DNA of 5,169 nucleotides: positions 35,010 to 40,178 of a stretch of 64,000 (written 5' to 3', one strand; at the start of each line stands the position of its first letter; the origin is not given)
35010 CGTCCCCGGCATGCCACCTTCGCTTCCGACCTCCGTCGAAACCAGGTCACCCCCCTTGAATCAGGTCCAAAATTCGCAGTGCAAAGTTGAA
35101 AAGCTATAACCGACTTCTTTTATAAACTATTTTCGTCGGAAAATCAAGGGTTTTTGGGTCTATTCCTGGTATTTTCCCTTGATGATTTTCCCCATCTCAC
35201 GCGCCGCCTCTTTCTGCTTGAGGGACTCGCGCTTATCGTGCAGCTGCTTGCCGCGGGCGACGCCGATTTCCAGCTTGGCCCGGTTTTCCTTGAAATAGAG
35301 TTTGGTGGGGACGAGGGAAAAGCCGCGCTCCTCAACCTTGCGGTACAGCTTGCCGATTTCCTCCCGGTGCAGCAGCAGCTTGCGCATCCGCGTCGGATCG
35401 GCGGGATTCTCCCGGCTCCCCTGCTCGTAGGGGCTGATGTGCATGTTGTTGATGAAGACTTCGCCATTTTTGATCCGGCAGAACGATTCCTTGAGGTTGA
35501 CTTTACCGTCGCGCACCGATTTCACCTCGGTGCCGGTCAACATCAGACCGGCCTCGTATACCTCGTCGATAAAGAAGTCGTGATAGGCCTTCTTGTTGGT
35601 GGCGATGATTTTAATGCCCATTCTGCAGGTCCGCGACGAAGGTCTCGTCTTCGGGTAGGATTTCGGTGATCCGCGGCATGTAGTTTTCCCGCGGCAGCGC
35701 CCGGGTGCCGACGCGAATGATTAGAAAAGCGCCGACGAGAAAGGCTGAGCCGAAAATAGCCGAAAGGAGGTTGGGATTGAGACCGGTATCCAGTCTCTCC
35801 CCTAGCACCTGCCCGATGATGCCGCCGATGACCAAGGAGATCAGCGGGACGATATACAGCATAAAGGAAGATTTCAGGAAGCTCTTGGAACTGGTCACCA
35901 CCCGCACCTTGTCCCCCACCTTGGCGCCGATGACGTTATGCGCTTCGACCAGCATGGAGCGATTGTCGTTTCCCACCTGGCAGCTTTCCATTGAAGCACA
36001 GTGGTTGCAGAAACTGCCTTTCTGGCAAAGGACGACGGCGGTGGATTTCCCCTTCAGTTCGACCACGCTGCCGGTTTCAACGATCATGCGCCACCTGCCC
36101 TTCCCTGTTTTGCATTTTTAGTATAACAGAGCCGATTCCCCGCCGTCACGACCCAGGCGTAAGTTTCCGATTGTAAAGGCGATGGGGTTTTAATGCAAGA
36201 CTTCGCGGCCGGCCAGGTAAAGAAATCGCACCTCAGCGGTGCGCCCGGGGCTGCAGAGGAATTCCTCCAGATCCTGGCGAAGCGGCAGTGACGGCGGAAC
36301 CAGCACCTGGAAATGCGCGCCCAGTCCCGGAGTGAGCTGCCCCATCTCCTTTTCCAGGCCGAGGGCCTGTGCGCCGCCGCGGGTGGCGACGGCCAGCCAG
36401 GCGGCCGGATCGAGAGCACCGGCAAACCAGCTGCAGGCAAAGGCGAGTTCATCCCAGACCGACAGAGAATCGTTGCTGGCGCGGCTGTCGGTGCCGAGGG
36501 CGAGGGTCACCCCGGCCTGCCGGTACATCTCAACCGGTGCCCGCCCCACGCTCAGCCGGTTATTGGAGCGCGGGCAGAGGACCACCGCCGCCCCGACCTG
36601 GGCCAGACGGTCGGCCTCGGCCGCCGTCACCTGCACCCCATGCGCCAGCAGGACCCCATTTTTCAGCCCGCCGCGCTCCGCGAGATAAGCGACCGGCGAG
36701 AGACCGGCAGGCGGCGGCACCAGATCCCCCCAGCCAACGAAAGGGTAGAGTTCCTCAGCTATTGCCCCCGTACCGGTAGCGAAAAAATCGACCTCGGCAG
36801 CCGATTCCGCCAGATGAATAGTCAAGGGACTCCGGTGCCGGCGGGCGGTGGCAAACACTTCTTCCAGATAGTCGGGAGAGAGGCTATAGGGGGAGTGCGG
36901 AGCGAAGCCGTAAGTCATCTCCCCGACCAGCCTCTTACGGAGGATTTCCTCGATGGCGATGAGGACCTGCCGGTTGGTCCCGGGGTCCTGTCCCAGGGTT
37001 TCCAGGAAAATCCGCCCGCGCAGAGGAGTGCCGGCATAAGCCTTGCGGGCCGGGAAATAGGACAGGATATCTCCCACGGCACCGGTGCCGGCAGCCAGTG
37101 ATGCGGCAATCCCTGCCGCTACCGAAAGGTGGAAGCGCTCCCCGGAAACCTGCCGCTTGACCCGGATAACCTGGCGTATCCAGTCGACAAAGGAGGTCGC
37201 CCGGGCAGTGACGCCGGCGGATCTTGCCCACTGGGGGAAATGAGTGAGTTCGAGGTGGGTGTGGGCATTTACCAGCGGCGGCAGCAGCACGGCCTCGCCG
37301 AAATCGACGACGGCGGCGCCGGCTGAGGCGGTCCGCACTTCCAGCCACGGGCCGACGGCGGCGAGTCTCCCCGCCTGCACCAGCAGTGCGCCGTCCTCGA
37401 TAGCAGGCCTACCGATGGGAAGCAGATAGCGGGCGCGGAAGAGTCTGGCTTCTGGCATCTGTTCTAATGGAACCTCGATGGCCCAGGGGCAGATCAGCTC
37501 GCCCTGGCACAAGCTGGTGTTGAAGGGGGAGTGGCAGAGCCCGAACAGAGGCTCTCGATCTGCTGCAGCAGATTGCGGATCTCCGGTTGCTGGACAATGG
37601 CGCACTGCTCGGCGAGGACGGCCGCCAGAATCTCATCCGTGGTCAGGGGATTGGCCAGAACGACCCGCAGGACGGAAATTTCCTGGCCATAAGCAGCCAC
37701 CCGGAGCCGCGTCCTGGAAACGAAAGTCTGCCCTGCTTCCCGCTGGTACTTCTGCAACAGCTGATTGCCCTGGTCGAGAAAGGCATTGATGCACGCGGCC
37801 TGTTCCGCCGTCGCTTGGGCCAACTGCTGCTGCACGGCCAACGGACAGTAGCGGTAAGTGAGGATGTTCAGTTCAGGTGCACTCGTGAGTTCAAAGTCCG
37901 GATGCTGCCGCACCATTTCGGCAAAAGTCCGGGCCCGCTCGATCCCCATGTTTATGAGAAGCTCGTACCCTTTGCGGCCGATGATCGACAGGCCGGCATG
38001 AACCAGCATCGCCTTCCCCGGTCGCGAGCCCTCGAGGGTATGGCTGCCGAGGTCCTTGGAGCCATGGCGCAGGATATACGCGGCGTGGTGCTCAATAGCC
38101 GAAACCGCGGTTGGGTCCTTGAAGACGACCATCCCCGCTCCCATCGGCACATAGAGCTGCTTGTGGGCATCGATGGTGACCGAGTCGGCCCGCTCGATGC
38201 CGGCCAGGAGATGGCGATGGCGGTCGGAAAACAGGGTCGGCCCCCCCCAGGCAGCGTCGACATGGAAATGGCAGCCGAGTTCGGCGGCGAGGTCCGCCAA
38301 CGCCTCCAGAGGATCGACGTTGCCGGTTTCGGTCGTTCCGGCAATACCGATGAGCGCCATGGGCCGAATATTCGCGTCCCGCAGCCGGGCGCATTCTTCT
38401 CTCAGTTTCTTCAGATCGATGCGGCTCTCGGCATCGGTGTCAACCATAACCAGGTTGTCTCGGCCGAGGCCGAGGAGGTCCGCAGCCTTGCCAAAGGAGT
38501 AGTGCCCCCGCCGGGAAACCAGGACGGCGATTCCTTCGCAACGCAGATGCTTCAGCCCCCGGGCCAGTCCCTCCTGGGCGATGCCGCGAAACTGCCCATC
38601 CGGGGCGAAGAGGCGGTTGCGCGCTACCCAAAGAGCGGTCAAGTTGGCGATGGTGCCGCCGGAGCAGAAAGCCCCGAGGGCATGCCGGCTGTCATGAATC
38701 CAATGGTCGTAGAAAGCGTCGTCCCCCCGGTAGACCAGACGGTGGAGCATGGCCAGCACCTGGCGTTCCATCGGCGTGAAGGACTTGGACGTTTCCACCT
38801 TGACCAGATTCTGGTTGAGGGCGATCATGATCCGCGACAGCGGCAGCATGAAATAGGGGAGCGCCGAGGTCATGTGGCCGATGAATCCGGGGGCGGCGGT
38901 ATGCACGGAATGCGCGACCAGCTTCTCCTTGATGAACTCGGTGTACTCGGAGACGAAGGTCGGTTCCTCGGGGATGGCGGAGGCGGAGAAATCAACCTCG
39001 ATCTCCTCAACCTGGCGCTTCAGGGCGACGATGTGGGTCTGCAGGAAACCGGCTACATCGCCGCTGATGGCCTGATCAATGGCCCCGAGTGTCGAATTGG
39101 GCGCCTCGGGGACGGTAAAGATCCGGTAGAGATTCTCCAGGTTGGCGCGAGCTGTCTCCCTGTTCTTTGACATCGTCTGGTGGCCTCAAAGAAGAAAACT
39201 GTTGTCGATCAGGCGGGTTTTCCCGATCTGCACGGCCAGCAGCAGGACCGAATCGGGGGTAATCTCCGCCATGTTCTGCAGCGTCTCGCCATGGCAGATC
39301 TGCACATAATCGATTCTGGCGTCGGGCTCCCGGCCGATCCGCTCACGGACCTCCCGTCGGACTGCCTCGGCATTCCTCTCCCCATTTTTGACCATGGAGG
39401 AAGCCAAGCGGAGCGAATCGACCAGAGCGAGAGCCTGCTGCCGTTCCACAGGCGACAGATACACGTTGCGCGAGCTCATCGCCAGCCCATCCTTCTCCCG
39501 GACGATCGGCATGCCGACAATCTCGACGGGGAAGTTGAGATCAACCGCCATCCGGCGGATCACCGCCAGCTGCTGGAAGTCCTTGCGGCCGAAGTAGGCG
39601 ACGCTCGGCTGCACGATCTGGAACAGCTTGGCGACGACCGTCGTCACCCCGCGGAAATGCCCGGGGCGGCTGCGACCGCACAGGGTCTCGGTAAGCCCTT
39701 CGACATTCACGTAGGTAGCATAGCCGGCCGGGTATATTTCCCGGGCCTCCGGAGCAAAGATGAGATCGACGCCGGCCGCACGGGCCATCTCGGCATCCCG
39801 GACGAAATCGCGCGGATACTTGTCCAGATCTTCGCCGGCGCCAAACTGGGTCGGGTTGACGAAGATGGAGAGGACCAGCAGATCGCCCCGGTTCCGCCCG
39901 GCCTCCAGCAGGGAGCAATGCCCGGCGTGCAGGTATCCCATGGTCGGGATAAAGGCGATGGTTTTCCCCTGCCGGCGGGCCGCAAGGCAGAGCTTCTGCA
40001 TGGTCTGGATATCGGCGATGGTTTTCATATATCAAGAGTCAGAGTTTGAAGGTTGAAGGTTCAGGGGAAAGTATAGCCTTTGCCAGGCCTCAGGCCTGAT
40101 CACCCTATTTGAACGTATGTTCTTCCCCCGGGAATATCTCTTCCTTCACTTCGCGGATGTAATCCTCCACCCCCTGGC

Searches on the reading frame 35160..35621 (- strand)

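Call 43: search_protein_families(library=pfam, proteins=[window:35160-35621:-], max_evalue=0.00001)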
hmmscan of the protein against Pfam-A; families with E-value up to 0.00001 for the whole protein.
window:35160-35621:- (153 aa): 1 family
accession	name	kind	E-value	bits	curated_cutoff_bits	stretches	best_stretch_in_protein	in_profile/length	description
PF01668.23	SmpB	-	7.4e-61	204.7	27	1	6-148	1-142/143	SmpB protein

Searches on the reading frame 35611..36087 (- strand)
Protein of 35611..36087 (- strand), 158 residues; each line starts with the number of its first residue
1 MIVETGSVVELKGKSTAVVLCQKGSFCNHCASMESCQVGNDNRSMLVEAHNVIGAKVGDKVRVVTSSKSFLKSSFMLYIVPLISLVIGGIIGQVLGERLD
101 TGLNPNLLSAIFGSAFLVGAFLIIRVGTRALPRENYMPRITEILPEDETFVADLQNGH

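Call 43: search_protein_families(library=pfam, proteins=[window:35611-36087:-], max_evalue=0.00001)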
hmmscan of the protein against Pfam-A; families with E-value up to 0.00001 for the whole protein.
window:35611-36087:- (158 aa): 1 family
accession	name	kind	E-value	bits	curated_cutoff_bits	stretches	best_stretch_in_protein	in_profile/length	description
PF04246.17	RseC_MucC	-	3.6e-29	101.7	24.4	1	13-141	5-129/130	Positive regulator of sigma(E), RseC/MucC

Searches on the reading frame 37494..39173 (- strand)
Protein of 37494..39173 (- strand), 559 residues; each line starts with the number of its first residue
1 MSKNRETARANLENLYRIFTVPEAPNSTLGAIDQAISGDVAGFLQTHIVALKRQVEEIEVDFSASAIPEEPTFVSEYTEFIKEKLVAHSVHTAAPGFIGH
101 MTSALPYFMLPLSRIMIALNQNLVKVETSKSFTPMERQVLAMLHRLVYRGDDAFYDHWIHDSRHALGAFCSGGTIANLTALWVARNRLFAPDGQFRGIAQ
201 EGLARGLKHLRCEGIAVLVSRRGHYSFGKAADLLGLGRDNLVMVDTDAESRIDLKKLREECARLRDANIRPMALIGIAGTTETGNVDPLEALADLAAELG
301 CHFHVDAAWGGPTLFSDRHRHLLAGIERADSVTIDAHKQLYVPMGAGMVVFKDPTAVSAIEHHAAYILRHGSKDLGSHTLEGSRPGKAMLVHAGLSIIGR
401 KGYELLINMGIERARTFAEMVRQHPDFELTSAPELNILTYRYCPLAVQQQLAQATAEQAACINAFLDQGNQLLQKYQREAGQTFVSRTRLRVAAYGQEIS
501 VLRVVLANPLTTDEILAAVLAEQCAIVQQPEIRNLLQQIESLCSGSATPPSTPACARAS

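Call 43: search_protein_families(library=pfam, proteins=[window:37494-39173:-], max_evalue=0.00001)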
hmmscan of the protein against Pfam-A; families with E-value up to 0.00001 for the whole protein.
window:37494-39173:- (559 aa): 2 families
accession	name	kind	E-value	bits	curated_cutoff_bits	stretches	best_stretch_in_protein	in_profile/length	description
PF00282.25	Pyridoxal_deC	-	3.1e-42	145.1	27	1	68-442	13-374/375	Pyridoxal-dependent decarboxylase conserved domain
PF01212.27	Beta_elim_lyase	-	8.9e-08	32.2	27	1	214-406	71-215/288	Beta-eliminating lyase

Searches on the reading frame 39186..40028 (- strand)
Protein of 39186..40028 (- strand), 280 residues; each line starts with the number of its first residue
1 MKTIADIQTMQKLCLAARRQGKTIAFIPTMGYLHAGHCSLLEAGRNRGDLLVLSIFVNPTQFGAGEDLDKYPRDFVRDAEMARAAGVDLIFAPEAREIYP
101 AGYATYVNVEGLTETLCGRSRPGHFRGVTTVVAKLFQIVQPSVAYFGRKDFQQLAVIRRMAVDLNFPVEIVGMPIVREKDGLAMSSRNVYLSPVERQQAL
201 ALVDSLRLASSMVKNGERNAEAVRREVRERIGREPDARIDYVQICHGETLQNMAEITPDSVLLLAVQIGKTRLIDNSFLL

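Call 43: search_protein_families(library=pfam, proteins=[window:39186-40028:-], max_evalue=0.00001)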
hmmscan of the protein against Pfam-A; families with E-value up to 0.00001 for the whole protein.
window:39186-40028:- (280 aa): 1 family
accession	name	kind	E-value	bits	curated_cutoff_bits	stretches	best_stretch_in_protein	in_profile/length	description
PF02569.21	Pantoate_ligase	-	1e-107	359.7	20.7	1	3-277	2-267/268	Pantoate-beta-alanine ligase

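Call 46: find_encoding_contigs(protein=window:39186-40028:-, flank=1000, max_places=3)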
Protein window:39186-40028:- (280 aa): no gene with exactly this product is on record in the collection.
